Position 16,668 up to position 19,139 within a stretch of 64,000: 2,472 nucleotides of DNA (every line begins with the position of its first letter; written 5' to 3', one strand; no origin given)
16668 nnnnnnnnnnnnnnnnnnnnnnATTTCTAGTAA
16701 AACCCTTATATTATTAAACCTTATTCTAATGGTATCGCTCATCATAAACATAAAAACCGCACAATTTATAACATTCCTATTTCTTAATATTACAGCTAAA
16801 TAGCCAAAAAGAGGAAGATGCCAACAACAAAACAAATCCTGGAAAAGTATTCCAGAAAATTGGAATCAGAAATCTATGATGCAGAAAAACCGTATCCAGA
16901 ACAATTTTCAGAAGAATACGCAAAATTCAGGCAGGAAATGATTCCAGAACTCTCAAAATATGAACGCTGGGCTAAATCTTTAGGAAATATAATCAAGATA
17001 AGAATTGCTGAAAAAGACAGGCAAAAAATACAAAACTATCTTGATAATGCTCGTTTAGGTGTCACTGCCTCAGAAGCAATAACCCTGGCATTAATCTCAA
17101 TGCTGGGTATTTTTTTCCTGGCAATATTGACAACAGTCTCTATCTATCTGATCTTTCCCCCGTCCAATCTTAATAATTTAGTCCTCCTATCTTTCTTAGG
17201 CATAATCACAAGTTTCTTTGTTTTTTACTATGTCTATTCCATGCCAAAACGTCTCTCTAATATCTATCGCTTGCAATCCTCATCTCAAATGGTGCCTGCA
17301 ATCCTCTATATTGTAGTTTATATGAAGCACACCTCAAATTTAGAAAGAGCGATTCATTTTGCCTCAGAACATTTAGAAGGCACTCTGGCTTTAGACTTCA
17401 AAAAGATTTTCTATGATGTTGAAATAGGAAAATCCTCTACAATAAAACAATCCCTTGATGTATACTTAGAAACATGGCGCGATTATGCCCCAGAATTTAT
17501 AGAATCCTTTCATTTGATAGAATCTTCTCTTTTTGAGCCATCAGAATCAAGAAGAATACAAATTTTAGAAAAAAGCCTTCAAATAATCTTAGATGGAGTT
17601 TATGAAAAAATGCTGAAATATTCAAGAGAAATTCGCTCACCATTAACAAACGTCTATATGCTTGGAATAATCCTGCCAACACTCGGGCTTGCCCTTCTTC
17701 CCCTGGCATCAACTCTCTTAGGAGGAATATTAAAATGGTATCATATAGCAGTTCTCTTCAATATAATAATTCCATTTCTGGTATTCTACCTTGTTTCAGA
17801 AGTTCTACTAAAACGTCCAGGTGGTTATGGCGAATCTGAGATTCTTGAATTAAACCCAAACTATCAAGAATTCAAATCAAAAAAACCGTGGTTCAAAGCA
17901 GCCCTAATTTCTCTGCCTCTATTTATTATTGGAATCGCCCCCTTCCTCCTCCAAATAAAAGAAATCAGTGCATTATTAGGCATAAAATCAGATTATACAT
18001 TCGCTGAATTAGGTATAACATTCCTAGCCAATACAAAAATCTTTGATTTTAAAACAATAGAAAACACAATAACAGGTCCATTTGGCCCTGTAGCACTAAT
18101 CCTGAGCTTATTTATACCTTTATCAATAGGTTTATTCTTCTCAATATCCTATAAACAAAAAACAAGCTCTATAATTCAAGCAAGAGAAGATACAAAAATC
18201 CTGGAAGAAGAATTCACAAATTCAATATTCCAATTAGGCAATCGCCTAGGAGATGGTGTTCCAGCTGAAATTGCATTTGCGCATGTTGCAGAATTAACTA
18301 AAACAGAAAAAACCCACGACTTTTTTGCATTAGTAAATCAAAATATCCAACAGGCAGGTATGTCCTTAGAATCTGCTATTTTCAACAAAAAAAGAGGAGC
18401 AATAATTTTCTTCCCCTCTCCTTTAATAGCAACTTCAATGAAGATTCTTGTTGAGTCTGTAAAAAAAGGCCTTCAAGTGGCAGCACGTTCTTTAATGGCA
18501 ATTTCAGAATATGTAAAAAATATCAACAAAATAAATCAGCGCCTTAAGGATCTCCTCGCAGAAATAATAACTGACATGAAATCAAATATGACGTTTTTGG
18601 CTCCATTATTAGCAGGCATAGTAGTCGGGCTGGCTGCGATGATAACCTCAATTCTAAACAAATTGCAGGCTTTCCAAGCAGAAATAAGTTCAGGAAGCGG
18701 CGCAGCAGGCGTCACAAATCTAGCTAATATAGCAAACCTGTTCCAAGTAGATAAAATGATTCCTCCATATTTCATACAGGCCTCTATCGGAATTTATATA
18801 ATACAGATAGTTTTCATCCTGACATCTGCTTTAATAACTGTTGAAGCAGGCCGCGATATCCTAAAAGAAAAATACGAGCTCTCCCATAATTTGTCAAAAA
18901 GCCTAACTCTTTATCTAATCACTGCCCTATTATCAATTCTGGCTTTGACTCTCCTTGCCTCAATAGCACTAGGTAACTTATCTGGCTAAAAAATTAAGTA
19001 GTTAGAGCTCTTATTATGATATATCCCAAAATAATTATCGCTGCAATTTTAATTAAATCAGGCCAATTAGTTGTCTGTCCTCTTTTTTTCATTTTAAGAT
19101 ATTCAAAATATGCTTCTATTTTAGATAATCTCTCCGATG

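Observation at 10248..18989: Type-IV-pilus-like locus with about 10 tandem class-III-signal-peptide genes and translationally coupled ATGA junctions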

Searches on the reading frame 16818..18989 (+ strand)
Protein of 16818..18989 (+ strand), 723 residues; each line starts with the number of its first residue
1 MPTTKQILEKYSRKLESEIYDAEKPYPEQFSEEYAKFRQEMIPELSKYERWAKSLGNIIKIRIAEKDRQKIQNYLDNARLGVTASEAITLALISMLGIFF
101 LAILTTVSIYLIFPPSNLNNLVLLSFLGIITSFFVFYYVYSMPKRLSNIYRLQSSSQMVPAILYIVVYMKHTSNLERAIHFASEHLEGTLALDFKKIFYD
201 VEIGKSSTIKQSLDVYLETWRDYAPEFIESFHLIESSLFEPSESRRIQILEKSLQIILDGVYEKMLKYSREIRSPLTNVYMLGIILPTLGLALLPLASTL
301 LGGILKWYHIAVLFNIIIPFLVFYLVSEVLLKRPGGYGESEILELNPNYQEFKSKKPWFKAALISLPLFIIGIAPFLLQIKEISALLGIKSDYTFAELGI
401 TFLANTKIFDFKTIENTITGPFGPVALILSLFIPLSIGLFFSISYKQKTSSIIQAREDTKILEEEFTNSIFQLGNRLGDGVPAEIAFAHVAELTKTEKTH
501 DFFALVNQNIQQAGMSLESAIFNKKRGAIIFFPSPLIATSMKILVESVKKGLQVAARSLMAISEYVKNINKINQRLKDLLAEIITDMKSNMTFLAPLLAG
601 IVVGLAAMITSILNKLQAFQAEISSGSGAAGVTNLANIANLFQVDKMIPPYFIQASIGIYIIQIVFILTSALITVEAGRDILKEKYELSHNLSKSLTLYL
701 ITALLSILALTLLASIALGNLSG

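Call 6: search_protein_families(library=pfam, max_evalue=1, proteins=[window:16818-18989:+])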
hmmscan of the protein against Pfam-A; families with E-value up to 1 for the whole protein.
window:16818-18989:+ (723 aa): 2 families
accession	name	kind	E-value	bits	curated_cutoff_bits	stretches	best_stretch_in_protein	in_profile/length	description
PF20237.3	DUF6594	-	0.12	12.7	30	1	48-136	141-216/238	Family of unknown function (DUF6594)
PF04513.17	Baculo_PEP_C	-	0.18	12.3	38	1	542-621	37-117/140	Baculovirus polyhedron envelope protein, PEP, C terminus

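Call 7: search_protein_families(library=ncbifam, max_evalue=1, proteins=[window:16818-18989:+])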
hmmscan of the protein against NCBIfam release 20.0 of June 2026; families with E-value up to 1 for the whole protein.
window:16818-18989:+ (723 aa): 1 family
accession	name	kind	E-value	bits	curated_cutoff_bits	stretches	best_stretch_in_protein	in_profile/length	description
NF011232.0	PRK14639.1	equivalog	0.015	15.7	193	1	14-69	49-102/141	ribosome maturation factor RimP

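Call 10: find_homologous_proteins(query=window:16818-18989:+, max_evalue=0.001)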
Query window:16818-18989:+ (723 aa): 4390 proteins with E <= 0.001 among 8000 candidates; the best 120 are listed.
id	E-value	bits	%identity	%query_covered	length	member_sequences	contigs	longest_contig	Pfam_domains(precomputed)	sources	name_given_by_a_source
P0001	0.0e+0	1537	100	100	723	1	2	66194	-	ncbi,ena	-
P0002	0.0e+0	1272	81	100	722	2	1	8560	-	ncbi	-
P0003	0.0e+0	1262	80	100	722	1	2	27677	-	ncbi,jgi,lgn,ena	-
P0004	0.0e+0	1240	79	100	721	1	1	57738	-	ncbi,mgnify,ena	mgnify:CR=1 FL=1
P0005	0.0e+0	1190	76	100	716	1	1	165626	-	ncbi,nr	ncbi:MAG: hypothetical protein Q7S27_04335 [Nanoarchaeota archaeon]|nr:hypothetical protein [Nanoarc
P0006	0.0e+0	1187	76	100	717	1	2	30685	-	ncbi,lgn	-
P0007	0.0e+0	1187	73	100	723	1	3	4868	-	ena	-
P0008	0.0e+0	1187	75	100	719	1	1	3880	-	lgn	-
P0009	0.0e+0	1184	75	100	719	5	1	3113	-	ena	-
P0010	0.0e+0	1180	74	100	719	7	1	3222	-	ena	-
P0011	0.0e+0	1180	74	100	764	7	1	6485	-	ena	-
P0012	0.0e+0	1175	75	100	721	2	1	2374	-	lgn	-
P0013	0.0e+0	1175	74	100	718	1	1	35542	-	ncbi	-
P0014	0.0e+0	1172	77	100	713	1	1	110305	-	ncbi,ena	-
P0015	0.0e+0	1169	75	100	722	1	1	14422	-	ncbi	-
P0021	0.0e+0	1140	74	100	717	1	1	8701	PF00482.29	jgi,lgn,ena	-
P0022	0.0e+0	1140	73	100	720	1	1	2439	PF00482.29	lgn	-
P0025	0.0e+0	1126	73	100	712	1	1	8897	PF00482.29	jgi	jgi:hypothetical protein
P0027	0.0e+0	1126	72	100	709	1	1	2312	PF00482.29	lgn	-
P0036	0.0e+0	1080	69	100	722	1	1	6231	PF00482.29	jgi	jgi:hypothetical protein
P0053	0.0e+0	1062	67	100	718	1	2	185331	-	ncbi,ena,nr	ncbi:MAG: hypothetical protein IIA87_00425 [Nanoarchaeota archaeon]|nr:hypothetical protein [Nanoarc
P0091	0.0e+0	1049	66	100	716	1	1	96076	PF00482.29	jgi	jgi:Flp pilus assembly protein TadB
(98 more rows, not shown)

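Call 11: search_solved_structures(query=window:16818-18989:+, max_evalue=10)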
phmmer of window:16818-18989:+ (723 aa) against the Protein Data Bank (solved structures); distinct sequences matched with E-value up to 10: 0.

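Call 13: search_solved_structures(query=A1, max_evalue=10, show_alignments=2)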
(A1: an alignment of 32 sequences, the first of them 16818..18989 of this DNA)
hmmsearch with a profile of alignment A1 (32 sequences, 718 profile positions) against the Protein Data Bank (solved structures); distinct sequences matched with E-value up to 10: 0.

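Call 14: search_protein_families(library=pfam, alignment_id=A1, max_evalue=1)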
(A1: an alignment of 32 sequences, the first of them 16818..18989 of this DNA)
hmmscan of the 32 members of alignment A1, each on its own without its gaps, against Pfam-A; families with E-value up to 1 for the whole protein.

A. member 1, window:16818-18989:+ (723 aa): 2 families
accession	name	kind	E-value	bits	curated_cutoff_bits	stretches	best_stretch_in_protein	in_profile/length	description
PF20237.3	DUF6594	-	0.12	12.7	30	1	48-136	141-216/238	Family of unknown function (DUF6594)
PF04513.17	Baculo_PEP_C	-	0.18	12.3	38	1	542-621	37-117/140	Baculovirus polyhedron envelope protein, PEP, C terminus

B. families by the number of members that match (of 32 scanned): 25 families
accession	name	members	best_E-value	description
PF00482.28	T2SSF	15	2.1e-06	Type II secretion system (T2SS), protein F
PF04513.17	Baculo_PEP_C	9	0.023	Baculovirus polyhedron envelope protein, PEP, C terminus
PF20990.2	DUF2207_C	8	0.012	Predicted membrane protein (DUF2207) C-terminal domain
PF09843.14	DUF2070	4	0.00081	Predicted membrane protein (DUF2070)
PF03885.18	DUF327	2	0.098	Protein of unknown function (DUF327)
PF04651.18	Pox_A12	2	0.2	Poxvirus A12 protein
PF24531.2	ANC1_spectrin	2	0.44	Nuclear anchorage protein 1, spectrin repeat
PF19529.4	DUF6057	1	0.0007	Family of unknown function (DUF6057)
PF17629.7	DUF5510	1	0.017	Family of unknown function (DUF5510)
PF19329.4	KCTD11_21_C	1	0.059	BTB/POZ domain-containing protein KCTD11/21 C-terminus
PF07332.16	Phage_holin_3_6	1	0.066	Putative Actinobacterial Holin-X, holin superfamily III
PF13160.11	DUF3995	1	0.071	Protein of unknown function (DUF3995)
PF07436.16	Curto_V3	1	0.092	Curtovirus V3 protein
PF05147.19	LANC_like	1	0.11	Lanthionine synthetase C-like protein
PF20237.3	DUF6594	1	0.12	Family of unknown function (DUF6594)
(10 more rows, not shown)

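Call 17: find_encoding_contigs(protein=P0005, flank=10000, max_places=2)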
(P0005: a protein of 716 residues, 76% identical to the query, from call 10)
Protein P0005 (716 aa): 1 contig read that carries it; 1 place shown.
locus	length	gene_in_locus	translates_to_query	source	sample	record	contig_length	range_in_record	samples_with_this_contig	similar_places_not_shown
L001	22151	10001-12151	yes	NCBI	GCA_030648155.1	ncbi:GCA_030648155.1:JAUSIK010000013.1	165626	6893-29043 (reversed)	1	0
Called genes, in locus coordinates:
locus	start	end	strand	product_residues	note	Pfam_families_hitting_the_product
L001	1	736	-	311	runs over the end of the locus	PF01336:tRNA_anti-codon (faint)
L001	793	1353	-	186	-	-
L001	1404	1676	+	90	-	PF00736:EF1_GNE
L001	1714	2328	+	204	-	-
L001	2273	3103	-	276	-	PF01478:Peptidase_A24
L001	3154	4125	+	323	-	PF01594:AI-2E_transport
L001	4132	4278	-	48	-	-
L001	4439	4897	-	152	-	-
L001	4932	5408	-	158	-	-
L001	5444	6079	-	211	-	-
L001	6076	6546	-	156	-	-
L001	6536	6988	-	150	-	-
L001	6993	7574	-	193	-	-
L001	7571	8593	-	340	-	-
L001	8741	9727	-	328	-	-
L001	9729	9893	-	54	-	-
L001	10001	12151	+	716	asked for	-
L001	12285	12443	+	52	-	-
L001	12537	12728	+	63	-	PF00313:CSD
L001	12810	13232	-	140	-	PF00958:GMP_synt_C (faint)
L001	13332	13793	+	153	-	PF00160:Pro_isomerase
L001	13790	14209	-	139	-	PF27765:UCP032817-like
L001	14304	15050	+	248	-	PF01978:TrmB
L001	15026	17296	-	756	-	PF00437:T2SSE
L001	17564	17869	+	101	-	-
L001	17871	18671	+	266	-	-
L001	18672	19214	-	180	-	-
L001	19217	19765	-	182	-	-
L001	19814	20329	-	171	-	-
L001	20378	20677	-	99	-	PF05239:PRC (weak)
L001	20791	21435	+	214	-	-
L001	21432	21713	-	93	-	-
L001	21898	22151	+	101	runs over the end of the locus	-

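Call 18: find_encoding_contigs(protein=P0053, flank=10000, max_places=2)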
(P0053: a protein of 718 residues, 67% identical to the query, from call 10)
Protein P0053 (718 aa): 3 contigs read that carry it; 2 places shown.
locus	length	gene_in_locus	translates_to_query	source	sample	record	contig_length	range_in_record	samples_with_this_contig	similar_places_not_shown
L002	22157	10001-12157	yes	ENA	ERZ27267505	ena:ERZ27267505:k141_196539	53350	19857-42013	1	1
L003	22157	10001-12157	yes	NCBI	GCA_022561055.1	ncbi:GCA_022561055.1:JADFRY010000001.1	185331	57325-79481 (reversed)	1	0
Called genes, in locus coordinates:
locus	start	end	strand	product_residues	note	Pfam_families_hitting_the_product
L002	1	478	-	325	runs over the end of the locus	PF14520:HHH_5, PF00154:RecA_N, PF06745:ATPase (weak), PF08423:Rad51, PF13481:AAA_25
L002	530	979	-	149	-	PF04307:YdjM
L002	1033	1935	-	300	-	PF01336:tRNA_anti-codon (faint)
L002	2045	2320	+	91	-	PF00736:EF1_GNE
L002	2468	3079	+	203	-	PF11969:DcpS_C (weak), PF01230:HIT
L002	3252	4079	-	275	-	PF01478:Peptidase_A24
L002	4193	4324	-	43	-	-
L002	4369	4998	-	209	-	-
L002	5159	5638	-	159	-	-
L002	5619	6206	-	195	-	-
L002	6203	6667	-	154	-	-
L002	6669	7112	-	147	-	-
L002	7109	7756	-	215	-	-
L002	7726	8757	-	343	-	-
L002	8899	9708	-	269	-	-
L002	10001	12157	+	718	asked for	-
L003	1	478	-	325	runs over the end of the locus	PF14520:HHH_5, PF00154:RecA_N, PF06745:ATPase (weak), PF08423:Rad51, PF13481:AAA_25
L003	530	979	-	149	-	PF04307:YdjM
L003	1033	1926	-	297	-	PF01336:tRNA_anti-codon (faint)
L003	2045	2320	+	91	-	PF00736:EF1_GNE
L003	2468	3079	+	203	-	PF11969:DcpS_C (weak), PF01230:HIT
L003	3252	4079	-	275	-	PF01478:Peptidase_A24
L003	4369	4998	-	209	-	-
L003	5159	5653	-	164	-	-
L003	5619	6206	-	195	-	-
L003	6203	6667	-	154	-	-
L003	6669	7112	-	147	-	-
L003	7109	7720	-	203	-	-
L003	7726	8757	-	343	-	-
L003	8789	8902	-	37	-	-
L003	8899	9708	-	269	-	-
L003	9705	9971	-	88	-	-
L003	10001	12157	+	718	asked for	-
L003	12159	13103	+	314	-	PF02230:Abhydrolase_2 (faint), PF12146:Hydrolase_4, PF00561:Abhydrolase_1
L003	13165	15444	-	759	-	PF00437:T2SSE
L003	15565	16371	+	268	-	-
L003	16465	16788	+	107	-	-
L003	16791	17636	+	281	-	-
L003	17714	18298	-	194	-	-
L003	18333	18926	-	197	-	PF13238:AAA_18, PF13521:AAA_28 (faint), PF13671:AAA_33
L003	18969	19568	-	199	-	-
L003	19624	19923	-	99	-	PF05239:PRC (weak)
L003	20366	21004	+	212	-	-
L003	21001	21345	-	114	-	-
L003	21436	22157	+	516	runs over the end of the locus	PF00270:DEAD, PF04851:ResIII, PF21210:RNA_helicase_helical, PF00271:Helicase_C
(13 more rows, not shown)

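Call 21: find_related_loci(query=A1, collection=genome_contigs, flank=10000)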
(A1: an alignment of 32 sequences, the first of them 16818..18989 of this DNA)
Query A1 (723 aa) in genome_contigs; peptide patterns used: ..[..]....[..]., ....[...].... (x = any residue, [..] = any of these).
600 stretches matched a pattern (row limit reached: there are more); 589 encode a relative of the query (tblastn E <= 1e-3); the best 80 are kept; 80 distinct loci.
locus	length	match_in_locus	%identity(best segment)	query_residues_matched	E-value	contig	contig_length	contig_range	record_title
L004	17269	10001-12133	76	1-722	0e+0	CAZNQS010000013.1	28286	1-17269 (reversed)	MAG TPA_asm: Candidatus Woesearchaeota archaeon isolate SRP178908_co1_140 genome assembly, contig: NODE_982_length_28286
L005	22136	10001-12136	77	1-722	0e+0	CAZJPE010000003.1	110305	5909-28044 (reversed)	MAG TPA_asm: Candidatus Woesearchaeota archaeon isolate SRP178908_co2_70 genome assembly, contig: NODE_18_length_110305_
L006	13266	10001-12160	67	1-723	0e+0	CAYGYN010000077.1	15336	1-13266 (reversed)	MAG TPA_asm: Candidatus Woesearchaeota archaeon isolate ERP119294_co2_456 genome assembly, contig: k141_1268565, whole g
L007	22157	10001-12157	67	7-722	0e+0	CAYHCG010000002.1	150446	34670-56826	MAG TPA_asm: Candidatus Woesearchaeota archaeon isolate ERP119705_co10_239 genome assembly, contig: NODE_29_length_15044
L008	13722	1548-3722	68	6-723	0e+0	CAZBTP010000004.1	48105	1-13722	MAG TPA_asm: Candidatus Woesearchaeota archaeon isolate SRP178908_co1_63 genome assembly, contig: NODE_368_length_48105_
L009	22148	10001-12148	68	3-723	0e+0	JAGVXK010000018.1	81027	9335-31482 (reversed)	Candidatus Pacearchaeota archaeon isolate RIFCSPHIGHO2_01_FULL_35_25 rifcsphigho2_01_scaffold_356, whole genome shotgun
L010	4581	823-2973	67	1-720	0e+0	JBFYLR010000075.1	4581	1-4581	MAG: Nanoarchaeota archaeon isolate PPR_0041 k121_8204485, whole genome shotgun sequence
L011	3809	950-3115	68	6-721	0e+0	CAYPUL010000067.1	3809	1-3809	MAG TPA_asm: Candidatus Woesearchaeota archaeon isolate SRP178908_co2_46 genome assembly, contig: NODE_20962_length_3809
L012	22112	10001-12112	67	6-702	0e+0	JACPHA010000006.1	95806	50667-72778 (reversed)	MAG: Candidatus Pacearchaeota archaeon isolate NC_groundwater_402_Ag_B-0.1um_34_21 GD18-4_B1_scaffold_353219, whole geno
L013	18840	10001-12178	68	3-722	0e+0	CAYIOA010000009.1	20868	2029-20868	MAG TPA_asm: Candidatus Woesearchaeota archaeon isolate ERP119705_co24_81 genome assembly, contig: NODE_2827_length_2086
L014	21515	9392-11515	66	3-721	0e+0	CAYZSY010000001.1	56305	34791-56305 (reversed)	MAG TPA_asm: Candidatus Woesearchaeota archaeon isolate SRP050083_co3_204 genome assembly, contig: NODE_288_length_56305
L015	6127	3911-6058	69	1-721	0e+0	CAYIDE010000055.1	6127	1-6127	MAG TPA_asm: Candidatus Woesearchaeota archaeon isolate ERP119705_co1_824 genome assembly, contig: NODE_21334_length_612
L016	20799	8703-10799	65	3-708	0e+0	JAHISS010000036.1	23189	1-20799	MAG: Nanoarchaeota archaeon isolate MM_PC_MetaG.mb.185 MM_PC_MetaG.mb.185_k141_475902, whole genome shotgun sequence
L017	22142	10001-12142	65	1-718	0e+0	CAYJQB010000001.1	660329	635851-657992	MAG TPA_asm: Candidatus Woesearchaeota archaeon isolate ERP124720_co1_145 genome assembly, contig: NODE_12_length_660329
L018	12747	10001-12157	68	1-721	0e+0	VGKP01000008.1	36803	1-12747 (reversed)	MAG: Candidatus Pacearchaeota archaeon isolate K_Offshore_120m_m2_023 K_Offshore_120m_m2_023_Ga0194131_10001743, whole g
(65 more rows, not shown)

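Call 24: predict_structure(alignment_id=A1)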
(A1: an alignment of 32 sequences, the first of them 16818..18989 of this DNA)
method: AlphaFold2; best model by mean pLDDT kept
length: 723 residues; sequences in the alignment: 32
mean_pLDDT: 76.1   pTM: 0.70
mean pLDDT of the five models: 76.1, 75.2, 71.4, 64.7, 62.2
residues with pLDDT >= 90: 41; 70-90: 528; 50-70: 124; < 50: 30
segments of 3 or more residues with pLDDT < 50: 18-29, 334-342, 627-632
pLDDT, mean of each block of 10 residues (from residue 1): 66 56 40 60 71 76 81 79 83 86 82 65 75 82 77 68 73 75 68 76 75 81 80 83 80 82 77 80 82 81 74 82 76 48 58 81 90 81 75 74 71 67 82 91 87 74 79 81 79 81 85 83 76 69 74 74 73 74 83 88 86 76 54 55 74 88 89 73 85 92 89 74 47
secondary structure, 60 per line:
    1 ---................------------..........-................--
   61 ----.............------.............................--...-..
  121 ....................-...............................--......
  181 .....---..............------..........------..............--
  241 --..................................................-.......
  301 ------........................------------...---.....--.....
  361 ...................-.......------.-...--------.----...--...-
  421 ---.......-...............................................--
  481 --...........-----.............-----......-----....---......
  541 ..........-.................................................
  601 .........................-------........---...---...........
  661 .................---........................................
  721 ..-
elements in order (helices of 4 or more, strands of 3 or more residues): H4-19 H32-41 H43-58 H65-77 H84-112 H119-140 H142-172 H175-185 H189-202 H209-218 H225-238 H243-292 H294-300 H307-330 H349-353 H356-379 H381-387 E412-414 E417-419 H424-430 H432-478 H483-493 H499-511 H517-522 H528-531 H535-550 H552-625 H633-640 H650-677 H681-722

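Call 28: fold_search(model_id=the predicted structure, library=pdb)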
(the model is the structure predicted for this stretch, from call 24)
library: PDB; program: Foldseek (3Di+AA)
matches with E <= 10: 156; with E <= 0.001: 0
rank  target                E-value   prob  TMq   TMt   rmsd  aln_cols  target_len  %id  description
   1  3jc8_Ca               5.5e-01  0.44  0.13  0.25  26.3       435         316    9  Architectural model of the type IVa pilus machine in a piliated state (released 2016-03-16)
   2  8zxk_B                6.2e-01  0.06  0.08  0.10  33.8       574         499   13  Cryo-EM structure of trimethylamine transporter TmaT binding with TMA (released 2024-11-06)
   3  7w4p_B                7.8e-01  0.05  0.10  0.06  35.2       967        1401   11  The structure of KATP H175K mutant in closed state (released 2022-06-01)
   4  7y1n                  1.1e+00  0.05  0.11  0.08  37.2       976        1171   11  Structure of SUR2B in complex with Mg-ATP, Mg-ADP, and repaglinide in the partially occluded state (released 2023-06-14)
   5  6xr1                  1.2e+00  0.06  0.09  0.11  33.7       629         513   12  Computationally designed right-handed alpha/alpha single-chain toroid with 9 repeats (released 2021-07-14)
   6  7w4o_B                1.2e+00  0.04  0.10  0.06  35.3       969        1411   10  The structure of KATP H175K mutant in pre-open state (released 2022-06-01)
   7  9hkm_A                1.4e+00  0.06  0.10  0.14  33.7       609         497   11  Transient activated state of BetP-M150E (released 2025-12-17)
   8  9exz_B                1.4e+00  0.04  0.08  0.10  35.2       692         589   12  Efficient and scalable protein design using a relaxed sequence space (released 2024-10-16)
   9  9mvz_D                1.4e+00  0.03  0.09  0.07  59.2       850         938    9  Tripartite complex of MmpL5-S5-AcpM from Mycolicibacterium smegmatis (released 2025-07-30)
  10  9d3e_A                1.5e+00  0.12  0.13  0.19  20.7       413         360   11  Cryo-EM structure of CCR6 bound by SQA1 and OXM2 (released 2024-09-11)
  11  2vmb_B                1.6e+00  0.99  0.14  0.73   2.9       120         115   16  The three-dimensional structure of the cytoplasmic domains of EpsF from the Type 2 Secretion System of Vibrio cholerae (released 2009-02-10)
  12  8yns_R                1.7e+00  0.14  0.14  0.21  21.3       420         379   12  Cryo-EM structure of SNAP-94847-bound MCHR1, S1 state (released 2024-12-18)
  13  4doj_C                1.7e+00  0.04  0.08  0.11  35.6       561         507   11  Crystal structure of BetP in outward-facing conformation (released 2012-06-06)
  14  4ja3_B                1.9e+00  0.05  0.09  0.13  26.2       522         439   12  Partially occluded inward open conformation of the xylose transporter XylE from E. coli (released 2013-05-01)
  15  9leq_B                1.9e+00  0.02  0.08  0.08  32.9       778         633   11  paralysed flagellum protein PflA N-terminal domain and PflB complex (released 2025-10-15)
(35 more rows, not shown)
